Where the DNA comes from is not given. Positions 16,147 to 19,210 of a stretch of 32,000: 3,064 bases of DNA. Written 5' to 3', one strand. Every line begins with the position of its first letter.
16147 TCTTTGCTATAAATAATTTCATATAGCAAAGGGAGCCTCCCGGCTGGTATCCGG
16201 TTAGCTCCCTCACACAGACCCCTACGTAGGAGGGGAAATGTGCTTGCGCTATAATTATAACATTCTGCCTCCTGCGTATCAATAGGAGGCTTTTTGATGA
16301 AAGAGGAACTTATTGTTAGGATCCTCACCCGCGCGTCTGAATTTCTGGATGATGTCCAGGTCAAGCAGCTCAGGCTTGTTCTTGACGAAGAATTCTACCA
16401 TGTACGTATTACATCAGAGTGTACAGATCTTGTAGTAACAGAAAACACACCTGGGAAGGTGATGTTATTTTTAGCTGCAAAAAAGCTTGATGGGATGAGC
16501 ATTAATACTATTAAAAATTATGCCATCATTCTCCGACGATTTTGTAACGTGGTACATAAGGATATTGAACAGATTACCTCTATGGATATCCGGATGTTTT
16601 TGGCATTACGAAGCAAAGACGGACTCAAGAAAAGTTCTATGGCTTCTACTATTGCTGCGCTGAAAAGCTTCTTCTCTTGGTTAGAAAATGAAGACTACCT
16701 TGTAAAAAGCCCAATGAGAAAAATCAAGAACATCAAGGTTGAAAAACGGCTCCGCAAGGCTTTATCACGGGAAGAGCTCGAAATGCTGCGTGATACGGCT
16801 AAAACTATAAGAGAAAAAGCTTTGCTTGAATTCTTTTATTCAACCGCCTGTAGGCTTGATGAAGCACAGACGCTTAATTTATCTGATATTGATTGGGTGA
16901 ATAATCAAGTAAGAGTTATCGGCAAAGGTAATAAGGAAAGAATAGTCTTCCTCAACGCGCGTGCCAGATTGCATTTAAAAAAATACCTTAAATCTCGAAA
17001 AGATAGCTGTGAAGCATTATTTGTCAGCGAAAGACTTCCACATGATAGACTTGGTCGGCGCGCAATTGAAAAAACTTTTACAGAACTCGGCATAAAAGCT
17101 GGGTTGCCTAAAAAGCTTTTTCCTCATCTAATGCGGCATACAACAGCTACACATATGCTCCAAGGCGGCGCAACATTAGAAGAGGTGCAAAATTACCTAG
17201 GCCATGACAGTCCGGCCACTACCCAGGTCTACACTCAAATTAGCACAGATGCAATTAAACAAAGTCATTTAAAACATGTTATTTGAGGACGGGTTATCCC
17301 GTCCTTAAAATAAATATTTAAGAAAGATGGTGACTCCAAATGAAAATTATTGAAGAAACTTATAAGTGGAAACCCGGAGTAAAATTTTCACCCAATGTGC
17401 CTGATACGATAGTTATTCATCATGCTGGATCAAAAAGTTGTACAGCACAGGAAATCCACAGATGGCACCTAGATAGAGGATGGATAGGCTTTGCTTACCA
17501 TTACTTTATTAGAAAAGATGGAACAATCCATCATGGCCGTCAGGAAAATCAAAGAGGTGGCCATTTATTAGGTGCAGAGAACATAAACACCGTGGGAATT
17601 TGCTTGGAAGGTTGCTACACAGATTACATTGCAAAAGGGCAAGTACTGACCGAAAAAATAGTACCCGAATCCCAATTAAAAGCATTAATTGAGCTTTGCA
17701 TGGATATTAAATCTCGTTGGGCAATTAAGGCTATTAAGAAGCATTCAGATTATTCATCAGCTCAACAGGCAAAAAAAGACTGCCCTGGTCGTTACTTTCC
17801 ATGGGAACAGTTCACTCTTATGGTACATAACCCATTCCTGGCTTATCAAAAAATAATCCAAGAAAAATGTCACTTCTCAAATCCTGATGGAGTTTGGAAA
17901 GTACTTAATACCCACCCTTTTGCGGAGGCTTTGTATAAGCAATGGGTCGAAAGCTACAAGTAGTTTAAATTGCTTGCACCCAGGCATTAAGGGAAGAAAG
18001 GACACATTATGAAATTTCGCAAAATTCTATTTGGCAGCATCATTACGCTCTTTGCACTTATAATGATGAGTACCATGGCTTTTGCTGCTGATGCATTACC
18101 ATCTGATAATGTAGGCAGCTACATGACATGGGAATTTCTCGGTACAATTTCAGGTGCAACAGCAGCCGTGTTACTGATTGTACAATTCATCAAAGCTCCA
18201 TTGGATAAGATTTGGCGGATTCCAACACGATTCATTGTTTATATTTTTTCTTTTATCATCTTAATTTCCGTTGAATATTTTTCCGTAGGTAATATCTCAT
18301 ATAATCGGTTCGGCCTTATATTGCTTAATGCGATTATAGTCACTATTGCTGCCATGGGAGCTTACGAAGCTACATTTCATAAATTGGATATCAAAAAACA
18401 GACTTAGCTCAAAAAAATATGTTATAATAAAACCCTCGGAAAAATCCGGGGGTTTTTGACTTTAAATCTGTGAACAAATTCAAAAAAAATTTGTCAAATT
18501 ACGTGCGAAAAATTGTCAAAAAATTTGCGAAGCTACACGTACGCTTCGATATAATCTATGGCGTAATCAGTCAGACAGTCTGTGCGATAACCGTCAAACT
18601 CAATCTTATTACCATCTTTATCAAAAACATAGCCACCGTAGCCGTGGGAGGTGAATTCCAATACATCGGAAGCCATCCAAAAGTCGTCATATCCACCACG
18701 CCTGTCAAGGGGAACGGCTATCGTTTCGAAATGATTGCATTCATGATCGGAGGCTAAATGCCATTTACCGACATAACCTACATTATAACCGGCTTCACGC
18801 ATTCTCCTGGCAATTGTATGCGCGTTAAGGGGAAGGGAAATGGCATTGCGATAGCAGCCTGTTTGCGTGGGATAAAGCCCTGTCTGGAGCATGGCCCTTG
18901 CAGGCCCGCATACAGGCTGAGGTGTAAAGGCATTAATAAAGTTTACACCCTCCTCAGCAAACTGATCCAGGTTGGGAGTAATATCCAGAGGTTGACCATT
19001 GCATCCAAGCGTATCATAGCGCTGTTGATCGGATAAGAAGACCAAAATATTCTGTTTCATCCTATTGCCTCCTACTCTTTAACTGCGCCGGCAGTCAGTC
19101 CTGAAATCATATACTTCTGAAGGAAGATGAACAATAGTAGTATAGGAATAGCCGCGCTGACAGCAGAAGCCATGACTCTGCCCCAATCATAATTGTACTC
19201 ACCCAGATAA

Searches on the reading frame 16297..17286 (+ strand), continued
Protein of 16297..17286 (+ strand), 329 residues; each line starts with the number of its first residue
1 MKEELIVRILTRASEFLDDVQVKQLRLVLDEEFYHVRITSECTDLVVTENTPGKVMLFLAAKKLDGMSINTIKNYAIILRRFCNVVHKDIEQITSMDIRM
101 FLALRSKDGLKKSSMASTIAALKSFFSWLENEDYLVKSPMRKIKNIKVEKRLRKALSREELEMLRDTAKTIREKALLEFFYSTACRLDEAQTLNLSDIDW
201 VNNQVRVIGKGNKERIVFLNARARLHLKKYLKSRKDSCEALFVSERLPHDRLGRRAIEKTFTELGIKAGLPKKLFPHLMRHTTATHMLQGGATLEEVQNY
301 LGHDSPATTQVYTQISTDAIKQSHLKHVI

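Call 86: search_dna_similar(query=window:16297-17286:+, collection=phages, mode=protein, max_rows=25, max_evalue=1e-30)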
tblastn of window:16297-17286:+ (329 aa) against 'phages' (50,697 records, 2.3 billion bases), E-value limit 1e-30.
Records with a match: 25; places in all: 25; records where one place covers at least 80% of the query: 14.
Best place of each record, by identity: <60% 25.
By first word of the organism name: Bacteriophage 9; Salmonella 4; Listeria 4; Clostridium 2; Staphylococcus 2; Acinetobacter 2; Terrisporobacter 1; Escherichia 1.
By host as written in the record: - 11; Listeria monocytogenes 4; Homo sapiens 3; Staphylococcus aureus 2; Clostridium perfringens 1; Terrisporobacter petrolearius ELB 1; [Clostridium] scindens DSM 5676 1; Salmonella enterica subsp. enterica serovar Kentucky 1; and 1 more.
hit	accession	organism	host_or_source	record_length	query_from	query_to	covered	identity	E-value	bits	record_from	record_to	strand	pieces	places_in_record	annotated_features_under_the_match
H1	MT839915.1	Bacteriophage sp.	human fecal samples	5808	1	328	100%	37.6%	5e-58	207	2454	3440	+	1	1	record has no annotation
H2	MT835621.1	Bacteriophage sp.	human fecal samples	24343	1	328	100%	35.3%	2e-56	202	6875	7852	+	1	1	record has no annotation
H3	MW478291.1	Clostridium phage phiCp-D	Clostridium perfringens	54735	4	324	98%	35.9%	1e-61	218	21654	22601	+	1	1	integrase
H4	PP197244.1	Terrisporobacter phage TPELB_ph1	Terrisporobacter petrolearius ELB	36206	45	329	87%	40.4%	2e-68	237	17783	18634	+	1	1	integrase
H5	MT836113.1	Bacteriophage sp.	human fecal samples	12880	1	328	100%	34.7%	5e-51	187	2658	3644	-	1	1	record has no annotation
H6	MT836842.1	Bacteriophage sp.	human fecal samples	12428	13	329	96%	35.6%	1e-62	220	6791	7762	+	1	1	record has no annotation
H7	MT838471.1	Bacteriophage sp.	human fecal samples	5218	58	326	82%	38.5%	1e-52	191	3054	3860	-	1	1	record has no annotation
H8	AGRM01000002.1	Salmonella enterica subsp. houtenae str. ATCC BAA-1581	Homo sapiens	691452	49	327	85%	33.9%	8e-36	143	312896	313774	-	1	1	tyrosine recombinase XerD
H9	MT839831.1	Bacteriophage sp.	human fecal samples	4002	1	318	97%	29.4%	1e-31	130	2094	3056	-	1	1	record has no annotation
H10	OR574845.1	Clostridium phage phiCs5676-1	[Clostridium] scindens DSM 5676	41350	1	328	100%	27.4%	6e-38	149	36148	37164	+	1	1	integrase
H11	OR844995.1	Staphylococcus phage SA 1306 Kay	Staphylococcus aureus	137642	46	322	84%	32.2%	3e-31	129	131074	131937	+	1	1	record has no annotation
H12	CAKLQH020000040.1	Acinetobacter phage MD-2021a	not known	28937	57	322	81%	32.6%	6e-34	137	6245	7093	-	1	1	xerC_1: tyrosine recombinase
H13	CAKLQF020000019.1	Acinetobacter phage MD-2021a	not known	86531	57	322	81%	32.6%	6e-34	137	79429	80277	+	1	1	xerC_1: tyrosine recombinase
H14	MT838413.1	Bacteriophage sp.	human fecal samples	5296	67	327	79%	33.2%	2e-32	133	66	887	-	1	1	record has no annotation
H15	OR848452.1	Listeria phage LM 4-14-1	Listeria monocytogenes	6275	66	324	79%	33.1%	3e-34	138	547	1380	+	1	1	record has no annotation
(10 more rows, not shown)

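Call 87: get_annotated_region(hit=H4, flank=3500)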
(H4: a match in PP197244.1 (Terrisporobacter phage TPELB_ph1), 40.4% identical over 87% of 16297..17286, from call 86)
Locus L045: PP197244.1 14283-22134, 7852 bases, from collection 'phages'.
description: Terrisporobacter phage TPELB_ph1, complete genome.
organism: Terrisporobacter phage TPELB_ph1 (NCBI taxid 3141808)
taxonomy: Viruses
host: Terrisporobacter petrolearius ELB; source: particle protected DNA isolation from a culture; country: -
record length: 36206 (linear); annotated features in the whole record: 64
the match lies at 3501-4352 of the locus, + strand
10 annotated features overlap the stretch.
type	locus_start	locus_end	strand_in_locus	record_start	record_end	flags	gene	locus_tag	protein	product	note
CDS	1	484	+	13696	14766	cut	-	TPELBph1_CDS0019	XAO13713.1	tail protein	-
CDS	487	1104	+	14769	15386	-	-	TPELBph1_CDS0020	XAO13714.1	tail protein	-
CDS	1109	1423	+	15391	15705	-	-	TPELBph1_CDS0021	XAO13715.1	hypothetical protein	-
CDS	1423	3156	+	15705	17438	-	-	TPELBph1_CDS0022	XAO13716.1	hypothetical protein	-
CDS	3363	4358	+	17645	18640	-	-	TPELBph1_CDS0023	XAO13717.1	integrase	-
CDS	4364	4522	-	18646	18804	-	-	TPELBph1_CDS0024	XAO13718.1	hypothetical protein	-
CDS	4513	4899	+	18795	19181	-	-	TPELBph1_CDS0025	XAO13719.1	holin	-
CDS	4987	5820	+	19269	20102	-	-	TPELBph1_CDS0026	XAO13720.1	endolysin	-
CDS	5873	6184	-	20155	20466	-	-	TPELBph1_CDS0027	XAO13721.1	hypothetical protein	-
CDS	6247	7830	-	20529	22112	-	-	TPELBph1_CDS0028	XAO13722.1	integrase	-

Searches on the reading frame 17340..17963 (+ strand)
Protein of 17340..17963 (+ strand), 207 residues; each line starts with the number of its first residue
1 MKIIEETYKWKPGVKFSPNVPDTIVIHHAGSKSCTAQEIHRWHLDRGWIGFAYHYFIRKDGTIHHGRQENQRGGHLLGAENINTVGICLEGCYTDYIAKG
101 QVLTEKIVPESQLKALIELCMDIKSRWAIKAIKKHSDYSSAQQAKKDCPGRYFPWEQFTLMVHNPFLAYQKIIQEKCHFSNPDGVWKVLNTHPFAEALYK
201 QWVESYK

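Call 11: search_protein_families(library=pfam, proteins=[window:17340-17963:+], max_evalue=0.01)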
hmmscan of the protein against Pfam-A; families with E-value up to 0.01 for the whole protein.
window:17340-17963:+ (207 aa): 1 family
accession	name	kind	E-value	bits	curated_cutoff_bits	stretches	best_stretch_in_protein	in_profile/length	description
PF01510.30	Amidase_2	-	3.2e-19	70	26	1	19-151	3-131/131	N-acetylmuramoyl-L-alanine amidase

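Call 31: search_protein_families(library=phrogs, proteins=[window:17340-17963:+], max_evalue=0.001)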
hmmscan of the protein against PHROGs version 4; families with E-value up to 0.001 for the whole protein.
window:17340-17963:+ (207 aa): 8 families
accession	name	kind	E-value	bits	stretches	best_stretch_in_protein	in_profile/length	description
phrog_822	-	lysis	7.2e-28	98.8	1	19-150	22-146/215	amidase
phrog_35436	-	lysis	6.4e-23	82.4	1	13-158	12-143/266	amidase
phrog_1493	-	lysis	1.5e-19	71.5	1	3-158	12-163/394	endolysin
phrog_1794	-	lysis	8.2e-12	46.2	1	19-159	54-192/336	amidase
phrog_833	-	lysis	9.7e-06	26.4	1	11-152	19-151/294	endolysin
phrog_7698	-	lysis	1.6e-05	25.8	1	18-153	22-142/316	endolysin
phrog_19265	-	unknown function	0.00017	22.4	1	18-154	21-146/293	-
phrog_9611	-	lysis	0.00086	20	0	52-157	57-156/246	endolysin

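Call 32: search_protein_families(library=ncbifam, proteins=[window:17340-17963:+], max_evalue=0.001)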
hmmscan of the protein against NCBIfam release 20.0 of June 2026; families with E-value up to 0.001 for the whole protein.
window:17340-17963:+ (207 aa): 1 family
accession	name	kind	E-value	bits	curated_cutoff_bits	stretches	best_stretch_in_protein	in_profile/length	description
NF008758.0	PRK11789.1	equivalog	0.00024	20.5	143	1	54-163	79-183/190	1,6-anhydro-N-acetylmuramyl-L-alanine amidase AmpD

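Call 53: find_related_loci(query=window:17340-17963:+, collection=viral_contigs, flank=4000)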
Query window:17340-17963:+ (207 aa) in viral_contigs; peptide patterns used: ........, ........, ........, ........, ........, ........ (x = any residue, [..] = any of these).
1 stretches matched a pattern, but none encodes a relative of the query by tblastn (E <= 1e-3).
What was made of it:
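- Tried and rejected: An attempt to find an 'empty site' phage through the amidase neighbour found no relative (call 53).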

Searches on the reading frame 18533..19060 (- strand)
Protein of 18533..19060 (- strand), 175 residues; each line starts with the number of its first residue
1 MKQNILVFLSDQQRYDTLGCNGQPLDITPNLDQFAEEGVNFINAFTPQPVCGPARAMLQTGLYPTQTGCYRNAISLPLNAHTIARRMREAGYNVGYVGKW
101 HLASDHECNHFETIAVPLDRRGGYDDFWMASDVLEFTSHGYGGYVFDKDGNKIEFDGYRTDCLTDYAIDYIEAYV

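Call 11: search_protein_families(library=pfam, proteins=[window:18533-19060:-], max_evalue=0.01)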
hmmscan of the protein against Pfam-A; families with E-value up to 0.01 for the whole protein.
window:18533-19060:- (175 aa): 2 families
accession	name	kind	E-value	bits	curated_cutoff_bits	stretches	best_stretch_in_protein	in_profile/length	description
PF00884.28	Sulfatase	-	1.1e-26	94.3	25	1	3-171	1-157/301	Sulfatase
PF01663.27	Phosphodiest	-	0.0047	17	23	1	6-74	2-67/342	Type I phosphodiesterase / nucleotide pyrophosphatase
